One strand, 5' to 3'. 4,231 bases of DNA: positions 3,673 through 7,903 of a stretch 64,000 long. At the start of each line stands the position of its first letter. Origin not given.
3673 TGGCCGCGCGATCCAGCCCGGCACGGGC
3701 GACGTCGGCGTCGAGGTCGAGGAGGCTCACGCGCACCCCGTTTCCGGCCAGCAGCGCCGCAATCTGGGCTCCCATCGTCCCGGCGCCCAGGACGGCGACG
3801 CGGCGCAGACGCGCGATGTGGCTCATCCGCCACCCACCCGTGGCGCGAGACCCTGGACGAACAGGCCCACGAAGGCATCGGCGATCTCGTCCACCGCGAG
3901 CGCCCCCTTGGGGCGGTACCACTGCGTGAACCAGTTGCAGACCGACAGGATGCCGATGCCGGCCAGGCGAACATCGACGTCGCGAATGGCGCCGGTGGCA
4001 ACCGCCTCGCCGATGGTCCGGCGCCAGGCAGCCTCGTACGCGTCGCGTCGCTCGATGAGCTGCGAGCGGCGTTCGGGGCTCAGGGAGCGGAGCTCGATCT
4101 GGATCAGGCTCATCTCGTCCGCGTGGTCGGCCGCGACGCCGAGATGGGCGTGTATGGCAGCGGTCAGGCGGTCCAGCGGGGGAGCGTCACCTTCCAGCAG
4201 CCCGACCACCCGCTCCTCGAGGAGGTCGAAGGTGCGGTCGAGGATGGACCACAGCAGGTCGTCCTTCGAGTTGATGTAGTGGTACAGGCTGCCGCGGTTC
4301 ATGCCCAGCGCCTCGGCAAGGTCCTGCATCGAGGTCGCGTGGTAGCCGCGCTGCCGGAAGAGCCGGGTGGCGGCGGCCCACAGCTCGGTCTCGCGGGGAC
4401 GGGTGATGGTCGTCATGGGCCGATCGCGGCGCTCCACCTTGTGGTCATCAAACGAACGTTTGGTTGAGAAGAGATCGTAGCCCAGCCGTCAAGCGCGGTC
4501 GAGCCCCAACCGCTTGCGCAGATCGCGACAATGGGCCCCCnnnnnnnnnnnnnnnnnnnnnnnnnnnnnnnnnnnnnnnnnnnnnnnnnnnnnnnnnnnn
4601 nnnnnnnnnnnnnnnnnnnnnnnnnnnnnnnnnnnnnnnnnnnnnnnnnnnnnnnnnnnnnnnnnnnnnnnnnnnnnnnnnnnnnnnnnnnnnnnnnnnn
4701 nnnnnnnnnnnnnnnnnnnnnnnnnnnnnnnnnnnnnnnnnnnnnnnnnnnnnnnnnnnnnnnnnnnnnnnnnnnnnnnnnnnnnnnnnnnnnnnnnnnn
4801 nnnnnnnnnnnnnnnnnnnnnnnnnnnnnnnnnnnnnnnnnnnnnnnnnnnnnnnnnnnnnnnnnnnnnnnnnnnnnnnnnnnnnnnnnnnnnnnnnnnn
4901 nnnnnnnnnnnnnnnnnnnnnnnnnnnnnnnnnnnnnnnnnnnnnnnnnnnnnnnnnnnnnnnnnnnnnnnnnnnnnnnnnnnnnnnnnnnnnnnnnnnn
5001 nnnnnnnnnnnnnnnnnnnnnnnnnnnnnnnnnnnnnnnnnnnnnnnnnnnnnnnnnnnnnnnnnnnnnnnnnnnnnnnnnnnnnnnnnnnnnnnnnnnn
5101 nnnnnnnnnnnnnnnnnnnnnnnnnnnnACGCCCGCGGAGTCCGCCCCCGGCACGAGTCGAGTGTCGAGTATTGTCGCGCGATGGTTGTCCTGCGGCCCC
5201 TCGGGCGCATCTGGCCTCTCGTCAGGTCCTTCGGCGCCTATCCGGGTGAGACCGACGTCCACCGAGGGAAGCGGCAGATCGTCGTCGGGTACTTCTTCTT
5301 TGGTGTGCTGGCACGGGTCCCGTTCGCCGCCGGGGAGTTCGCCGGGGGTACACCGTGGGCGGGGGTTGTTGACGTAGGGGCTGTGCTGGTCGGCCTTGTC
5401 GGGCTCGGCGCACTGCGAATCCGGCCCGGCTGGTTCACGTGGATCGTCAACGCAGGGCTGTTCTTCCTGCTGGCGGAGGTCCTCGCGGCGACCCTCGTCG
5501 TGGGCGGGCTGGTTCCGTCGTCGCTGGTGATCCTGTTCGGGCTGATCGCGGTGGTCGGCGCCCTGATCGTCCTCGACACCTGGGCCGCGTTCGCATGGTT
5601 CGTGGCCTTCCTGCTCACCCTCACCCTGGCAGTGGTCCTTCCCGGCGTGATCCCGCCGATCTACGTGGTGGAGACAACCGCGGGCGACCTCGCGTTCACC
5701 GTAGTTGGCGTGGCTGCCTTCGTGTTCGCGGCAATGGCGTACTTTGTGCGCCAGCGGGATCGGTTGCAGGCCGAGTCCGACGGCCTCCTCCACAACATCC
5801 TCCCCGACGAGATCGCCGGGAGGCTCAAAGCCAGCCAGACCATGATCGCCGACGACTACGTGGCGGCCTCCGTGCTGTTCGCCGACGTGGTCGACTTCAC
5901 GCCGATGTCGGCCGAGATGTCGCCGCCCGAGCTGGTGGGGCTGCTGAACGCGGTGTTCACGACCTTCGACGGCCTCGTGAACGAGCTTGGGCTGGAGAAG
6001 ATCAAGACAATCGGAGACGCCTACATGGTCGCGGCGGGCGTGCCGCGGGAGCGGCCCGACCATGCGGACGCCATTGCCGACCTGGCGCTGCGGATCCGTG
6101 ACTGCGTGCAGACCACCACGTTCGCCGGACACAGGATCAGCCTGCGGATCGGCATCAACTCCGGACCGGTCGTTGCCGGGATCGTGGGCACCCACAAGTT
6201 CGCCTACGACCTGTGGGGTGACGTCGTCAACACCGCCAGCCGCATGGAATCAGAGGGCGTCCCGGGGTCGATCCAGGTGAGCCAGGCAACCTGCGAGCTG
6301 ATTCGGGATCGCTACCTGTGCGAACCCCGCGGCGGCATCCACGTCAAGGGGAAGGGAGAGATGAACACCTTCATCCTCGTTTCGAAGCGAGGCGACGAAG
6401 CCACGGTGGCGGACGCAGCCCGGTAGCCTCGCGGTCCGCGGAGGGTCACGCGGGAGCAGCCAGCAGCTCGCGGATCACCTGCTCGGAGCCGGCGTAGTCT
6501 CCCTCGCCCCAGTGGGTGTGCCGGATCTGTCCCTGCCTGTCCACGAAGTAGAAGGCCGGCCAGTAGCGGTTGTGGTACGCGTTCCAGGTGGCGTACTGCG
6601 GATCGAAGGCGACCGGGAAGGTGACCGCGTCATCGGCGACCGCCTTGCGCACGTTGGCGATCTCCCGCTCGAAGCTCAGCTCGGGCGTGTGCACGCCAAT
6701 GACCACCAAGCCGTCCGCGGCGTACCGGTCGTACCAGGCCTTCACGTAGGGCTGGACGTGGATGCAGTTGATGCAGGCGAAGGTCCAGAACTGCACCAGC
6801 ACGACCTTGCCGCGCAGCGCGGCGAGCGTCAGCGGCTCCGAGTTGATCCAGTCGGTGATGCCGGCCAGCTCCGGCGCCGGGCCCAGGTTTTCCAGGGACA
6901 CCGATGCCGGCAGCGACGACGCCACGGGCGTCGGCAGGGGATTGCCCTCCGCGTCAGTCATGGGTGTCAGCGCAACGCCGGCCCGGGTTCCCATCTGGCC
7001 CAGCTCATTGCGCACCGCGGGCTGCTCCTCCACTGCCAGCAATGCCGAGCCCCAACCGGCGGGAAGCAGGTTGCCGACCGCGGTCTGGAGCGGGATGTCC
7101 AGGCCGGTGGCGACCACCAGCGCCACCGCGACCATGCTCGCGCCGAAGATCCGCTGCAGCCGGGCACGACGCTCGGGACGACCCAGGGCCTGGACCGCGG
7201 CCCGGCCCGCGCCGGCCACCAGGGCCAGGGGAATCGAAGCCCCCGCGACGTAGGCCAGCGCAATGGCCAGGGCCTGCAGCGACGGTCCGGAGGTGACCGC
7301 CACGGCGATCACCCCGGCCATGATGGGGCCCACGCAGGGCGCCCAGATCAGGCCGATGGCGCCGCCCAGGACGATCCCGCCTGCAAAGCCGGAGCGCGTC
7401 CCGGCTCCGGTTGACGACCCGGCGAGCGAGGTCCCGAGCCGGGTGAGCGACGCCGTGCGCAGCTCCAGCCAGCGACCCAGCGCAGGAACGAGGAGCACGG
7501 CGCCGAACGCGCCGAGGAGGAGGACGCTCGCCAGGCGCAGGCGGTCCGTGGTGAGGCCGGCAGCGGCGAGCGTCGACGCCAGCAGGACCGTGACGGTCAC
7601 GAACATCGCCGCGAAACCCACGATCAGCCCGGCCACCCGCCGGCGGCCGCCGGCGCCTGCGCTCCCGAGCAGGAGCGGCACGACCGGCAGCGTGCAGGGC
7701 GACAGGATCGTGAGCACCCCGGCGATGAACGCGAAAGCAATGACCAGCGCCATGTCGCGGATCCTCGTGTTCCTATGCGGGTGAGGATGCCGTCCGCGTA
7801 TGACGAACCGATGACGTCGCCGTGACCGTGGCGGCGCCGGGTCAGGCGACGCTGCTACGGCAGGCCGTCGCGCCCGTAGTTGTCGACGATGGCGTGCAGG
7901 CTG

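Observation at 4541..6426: SpoT/Mesh1-like HD hydrolase gene directly upstream of a membrane adenylate cyclase: two nucleotide-messenger enzymes in tandem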

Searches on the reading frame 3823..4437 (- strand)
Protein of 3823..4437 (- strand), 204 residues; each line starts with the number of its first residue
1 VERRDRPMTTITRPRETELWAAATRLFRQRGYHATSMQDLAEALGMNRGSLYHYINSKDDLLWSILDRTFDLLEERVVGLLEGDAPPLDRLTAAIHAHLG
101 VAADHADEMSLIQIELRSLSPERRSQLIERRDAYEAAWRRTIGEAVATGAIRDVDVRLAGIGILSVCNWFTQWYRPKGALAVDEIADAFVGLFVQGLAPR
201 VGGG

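Call 5: search_protein_families(library=pfam, proteins=[window:3823-4437:-], max_evalue=0.01)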
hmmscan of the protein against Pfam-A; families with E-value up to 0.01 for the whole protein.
window:3823-4437:- (204 aa): 2 families
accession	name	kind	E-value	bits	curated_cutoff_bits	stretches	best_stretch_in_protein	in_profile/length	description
PF17932.6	TetR_C_24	-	3.1e-33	114.9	26.4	1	85-197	2-114/114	Tetracyclin repressor-like, C-terminal domain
PF00440.29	TetR_N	-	2.4e-16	59.7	24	1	21-62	3-44/47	Bacterial regulatory proteins, tetR family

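Call 6: search_protein_families(library=ncbifam, proteins=[window:3823-4437:-], max_evalue=0.01)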
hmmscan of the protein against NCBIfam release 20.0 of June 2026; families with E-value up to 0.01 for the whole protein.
window:3823-4437:- (204 aa): 18 families
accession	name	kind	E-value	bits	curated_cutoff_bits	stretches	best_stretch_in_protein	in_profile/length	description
NF053878.1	FATransRegFadRBac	equivalog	5.2e-13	49.2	200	1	18-197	7-188/190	fatty acid metabolism transcriptional regulator FadR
NF050111.1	TransRegSACE7040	equivalog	1.7e-12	47.6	250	1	15-148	2-135/186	SACE_7040 family transcriptional regulator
TIGR03968.1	mycofact_TetR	equivalog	3.6e-12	46.3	224.9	1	16-177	11-170/190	mycofactocin system transcriptional regulator MftR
NF053731.1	TransRegFasRMycb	equivalog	2.2e-11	43.9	330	1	15-197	12-192/199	HTH-type transcriptional activator FasR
NF041196.1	ScbR_bind_reg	equivalog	4.3e-11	43.3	150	1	19-152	11-142/191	ScbR family autoregulator-binding transcription factor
TIGR03613.1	RutR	equivalog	6.5e-11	42.5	368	1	14-155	8-148/202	pyrimidine utilization regulatory protein R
TIGR03384.1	betaine_BetI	equivalog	2e-10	40.7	201.3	1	10-101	4-95/189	choline-binding transcriptional repressor BetI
NF051852.1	efflux_TF_MtrR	exception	1.1e-07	31.9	280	1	18-162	14-165/205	multidrug efflux system transcriptional repressor MtrR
NF051457.1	acryl_TF_AcuR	equivalog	1.1e-07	31.4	247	1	2-151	3-159/204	acrylate utilization transcriptional regulator AcuR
NF011584.0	PRK15008.1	equivalog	3.9e-07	30.1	230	1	18-123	22-126/212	HTH-type transcriptional regulator RutR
NF007949.0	PRK10668.1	equivalog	5e-07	29.4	271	1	18-68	15-65/216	multidrug efflux transporter transcriptional repressor AcrR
NF001978.0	PRK00767.1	equivalog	6.6e-07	29.3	118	1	13-98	8-94/197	transcriptional regulator BetI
NF037937.1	septum_RefZ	equivalog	1.1e-06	28.6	180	1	19-74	4-59/195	forespore capture DNA-binding protein RefZ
NF007430.0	PRK09975.1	equivalog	1.4e-06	27.6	274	1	17-115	14-113/220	acrEF/envCD operon transcriptional regulator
NF033703.1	transcr_KstR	equivalog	2.1e-06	27.4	280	1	14-95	7-88/185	cholesterol catabolism transcriptional regulator KstR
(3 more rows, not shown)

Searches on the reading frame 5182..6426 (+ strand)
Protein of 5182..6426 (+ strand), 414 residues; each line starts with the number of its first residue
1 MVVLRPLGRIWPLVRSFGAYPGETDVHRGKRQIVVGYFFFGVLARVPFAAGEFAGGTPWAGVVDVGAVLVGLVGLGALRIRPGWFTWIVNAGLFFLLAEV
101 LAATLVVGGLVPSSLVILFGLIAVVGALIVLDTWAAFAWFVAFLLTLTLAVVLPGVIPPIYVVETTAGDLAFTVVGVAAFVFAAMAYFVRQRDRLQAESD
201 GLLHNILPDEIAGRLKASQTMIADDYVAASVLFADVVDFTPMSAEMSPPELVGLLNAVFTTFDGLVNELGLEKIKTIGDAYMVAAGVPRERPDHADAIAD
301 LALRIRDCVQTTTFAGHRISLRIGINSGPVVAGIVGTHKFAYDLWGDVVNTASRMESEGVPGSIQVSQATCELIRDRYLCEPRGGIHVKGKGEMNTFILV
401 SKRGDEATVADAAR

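Call 5: search_protein_families(library=pfam, proteins=[window:5182-6426:+], max_evalue=0.01)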
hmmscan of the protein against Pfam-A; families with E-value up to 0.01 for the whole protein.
window:5182-6426:+ (414 aa): 1 family
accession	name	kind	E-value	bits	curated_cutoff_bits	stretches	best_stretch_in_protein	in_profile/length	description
PF00211.25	Guanylate_cyc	-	1.6e-57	194.5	21.9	1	226-400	6-182/183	Adenylate and Guanylate cyclase catalytic domain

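Call 6: search_protein_families(library=ncbifam, proteins=[window:5182-6426:+], max_evalue=0.01)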
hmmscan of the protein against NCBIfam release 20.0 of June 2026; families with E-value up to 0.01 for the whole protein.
window:5182-6426:+ (414 aa): 0 families

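Call 18: list_cluster_members(proteins=[P0001, window:5182-6426:+])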
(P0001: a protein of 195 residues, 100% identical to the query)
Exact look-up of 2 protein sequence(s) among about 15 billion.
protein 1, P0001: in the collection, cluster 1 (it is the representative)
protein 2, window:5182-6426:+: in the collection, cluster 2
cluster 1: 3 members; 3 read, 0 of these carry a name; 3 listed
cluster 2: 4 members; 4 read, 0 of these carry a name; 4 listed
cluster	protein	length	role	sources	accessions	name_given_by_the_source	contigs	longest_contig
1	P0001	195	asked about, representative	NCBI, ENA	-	-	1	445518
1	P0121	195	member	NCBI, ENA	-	-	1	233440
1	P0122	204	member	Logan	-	-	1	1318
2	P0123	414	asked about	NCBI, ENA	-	-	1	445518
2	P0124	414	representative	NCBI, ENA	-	-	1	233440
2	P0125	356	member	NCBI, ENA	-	-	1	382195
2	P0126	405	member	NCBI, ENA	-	-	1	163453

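Call 19: search_solved_structures(query=window:5182-6426:+, max_evalue=0.00001, show_alignments=2)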
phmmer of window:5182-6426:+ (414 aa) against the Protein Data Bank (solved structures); distinct sequences matched with E-value up to 0.00001: 53.
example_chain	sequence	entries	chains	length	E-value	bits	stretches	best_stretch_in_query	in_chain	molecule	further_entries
7pd4_A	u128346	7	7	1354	3e-66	227.4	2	229-382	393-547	Adenylate cyclase 9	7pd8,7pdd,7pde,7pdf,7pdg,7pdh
6r4o_A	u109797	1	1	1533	3.7e-66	227.1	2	229-382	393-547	Adenylate cyclase 9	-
6r3q_A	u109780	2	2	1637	5.3e-66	226.6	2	229-382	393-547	Adenylate cyclase 9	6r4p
9u3p_A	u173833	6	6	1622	7.2e-66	226.2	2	229-383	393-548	Adenylate cyclase type 9,Protein M2-1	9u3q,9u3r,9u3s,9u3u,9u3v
8buz_A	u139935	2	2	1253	2.8e-65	224.3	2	190-395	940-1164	Adenylate cyclase type 8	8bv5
8sl3_A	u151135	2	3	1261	5.1e-65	223.4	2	190-399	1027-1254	Adenylate cyclase type 5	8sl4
5o5k_A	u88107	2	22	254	2.9e-58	201.1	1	198-406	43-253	Adenylate cyclase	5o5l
4p2x_A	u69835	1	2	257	6.7e-58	199.9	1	191-403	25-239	Adenylate cyclase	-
4p2m_A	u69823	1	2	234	1.2e-57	199.1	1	198-403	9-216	Adenylate cyclase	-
4p2f_A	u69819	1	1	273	1.2e-57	199.1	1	198-403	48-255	Adenylate cyclase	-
7yz9_A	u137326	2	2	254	1.3e-57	199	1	198-403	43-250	Adenylate cyclase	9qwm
7yzi_A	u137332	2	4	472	1e-54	189.5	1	93-403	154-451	Adenylate cyclase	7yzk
1yk9_A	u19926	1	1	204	7.5e-51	176.7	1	220-403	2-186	Adenylate cyclase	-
9bcv_A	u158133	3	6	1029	4.1e-42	147.9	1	198-405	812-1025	Atrial natriuretic peptide receptor 1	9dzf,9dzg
9dzh_A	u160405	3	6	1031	4.2e-42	147.9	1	198-405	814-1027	Atrial natriuretic peptide receptor 1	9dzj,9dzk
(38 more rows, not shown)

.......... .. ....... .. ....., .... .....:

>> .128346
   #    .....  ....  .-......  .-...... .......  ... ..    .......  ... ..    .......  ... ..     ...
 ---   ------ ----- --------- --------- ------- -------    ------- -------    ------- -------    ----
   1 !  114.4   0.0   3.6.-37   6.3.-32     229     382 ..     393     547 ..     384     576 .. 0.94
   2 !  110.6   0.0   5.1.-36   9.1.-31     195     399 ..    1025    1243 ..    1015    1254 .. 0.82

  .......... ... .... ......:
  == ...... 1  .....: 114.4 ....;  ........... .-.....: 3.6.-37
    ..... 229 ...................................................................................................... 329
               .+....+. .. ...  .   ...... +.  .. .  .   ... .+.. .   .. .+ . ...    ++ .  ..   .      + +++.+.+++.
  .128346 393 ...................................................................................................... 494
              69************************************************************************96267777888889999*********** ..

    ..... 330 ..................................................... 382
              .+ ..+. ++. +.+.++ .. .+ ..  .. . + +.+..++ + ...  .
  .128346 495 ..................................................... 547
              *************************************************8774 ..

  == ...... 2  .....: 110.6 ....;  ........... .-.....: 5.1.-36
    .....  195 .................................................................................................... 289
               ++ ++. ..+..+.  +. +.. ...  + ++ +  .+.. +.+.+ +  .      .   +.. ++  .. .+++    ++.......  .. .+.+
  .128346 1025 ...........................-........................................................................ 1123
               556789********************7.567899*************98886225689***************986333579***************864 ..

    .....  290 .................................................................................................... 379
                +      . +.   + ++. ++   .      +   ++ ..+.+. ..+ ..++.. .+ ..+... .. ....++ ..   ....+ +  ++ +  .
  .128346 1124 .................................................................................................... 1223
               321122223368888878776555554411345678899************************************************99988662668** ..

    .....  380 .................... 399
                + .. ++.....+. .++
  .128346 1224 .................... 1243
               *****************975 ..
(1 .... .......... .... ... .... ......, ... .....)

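Call 51: search_protein_families(library=padloc, proteins=[window:5182-6426:+], max_evalue=0.001)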
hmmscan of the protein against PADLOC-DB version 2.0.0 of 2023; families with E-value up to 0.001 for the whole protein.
window:5182-6426:+ (414 aa): 1 family
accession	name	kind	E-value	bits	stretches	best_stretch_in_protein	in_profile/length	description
PDLC00734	PycC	-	4.2e-11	40.5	1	214-375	175-345/374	Pycsar cyclase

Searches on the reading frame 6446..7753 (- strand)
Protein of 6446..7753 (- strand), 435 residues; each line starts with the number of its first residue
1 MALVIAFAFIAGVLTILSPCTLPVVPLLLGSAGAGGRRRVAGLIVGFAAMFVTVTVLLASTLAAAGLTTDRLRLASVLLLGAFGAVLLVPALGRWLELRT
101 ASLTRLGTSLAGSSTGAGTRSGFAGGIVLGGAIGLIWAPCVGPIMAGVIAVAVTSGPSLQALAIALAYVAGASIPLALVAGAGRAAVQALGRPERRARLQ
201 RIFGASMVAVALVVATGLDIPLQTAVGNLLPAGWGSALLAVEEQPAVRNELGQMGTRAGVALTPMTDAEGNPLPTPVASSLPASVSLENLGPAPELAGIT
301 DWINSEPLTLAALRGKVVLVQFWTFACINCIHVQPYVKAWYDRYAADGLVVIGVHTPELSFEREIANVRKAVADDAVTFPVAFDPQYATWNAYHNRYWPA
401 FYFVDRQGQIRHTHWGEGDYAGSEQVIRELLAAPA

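Call 5: search_protein_families(library=pfam, proteins=[window:6446-7753:-], max_evalue=0.01)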
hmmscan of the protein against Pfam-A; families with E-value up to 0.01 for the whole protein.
window:6446-7753:- (435 aa): 4 families
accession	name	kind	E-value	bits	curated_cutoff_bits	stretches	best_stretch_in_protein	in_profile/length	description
PF00578.27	AhpC-TSA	-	1.4e-12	48.1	26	1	305-412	15-123/124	AhpC/TSA family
PF08534.16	Redoxin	-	1.7e-12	47.8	26.6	1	306-418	19-136/148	Redoxin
PF02683.22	DsbD_TM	-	7.2e-10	39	27.1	1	3-215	3-215/219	Cytochrome C biogenesis protein transmembrane domain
PF13905.12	Thioredoxin_8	-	9.1e-07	29.6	27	1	315-410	1-94/94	Thioredoxin-like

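Call 6: search_protein_families(library=ncbifam, proteins=[window:6446-7753:-], max_evalue=0.01)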
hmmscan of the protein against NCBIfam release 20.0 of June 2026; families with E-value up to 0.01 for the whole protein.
window:6446-7753:- (435 aa): 7 families
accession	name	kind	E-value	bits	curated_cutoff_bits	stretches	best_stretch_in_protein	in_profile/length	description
NF002854.0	PRK03147.1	subfamily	1.1e-14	54.7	170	1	303-417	50-159/176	thiol-disulfide oxidoreductase ResA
NF041202.1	StoA_CxxC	exception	6.3e-09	35.9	210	1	314-416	51-150/163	endospore biogenesis thiol-disulfide oxidoreductase StoA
NF001419.0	PRK00293.1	subfamily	6.8e-08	31.5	330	1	5-334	172-496/574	protein-disulfide reductase DsbD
NF045694.1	seleno_TsoB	exception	2.9e-05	22.3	805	1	5-180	185-356/572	rhodanese/DsbD fusion-like selenoprotein TsoB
NF033782.1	lipoprot_Omp28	subfamily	0.0017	17.6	150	1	315-369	37-94/264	Omp28 family outer membrane lipoprotein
NF010625.0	PRK14018.1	equivalog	0.004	15.7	522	1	314-417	55-159/521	bifunctional peptide-methionine (S)-S-oxide reductase MsrA/peptide-methionine (R)-S-oxide reductase MsrB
NF047696.1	ThlDiSintTplARhiz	equivalog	0.0046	16.7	230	0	305-340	87-122/219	thiol:disulfide interchange protein TlpA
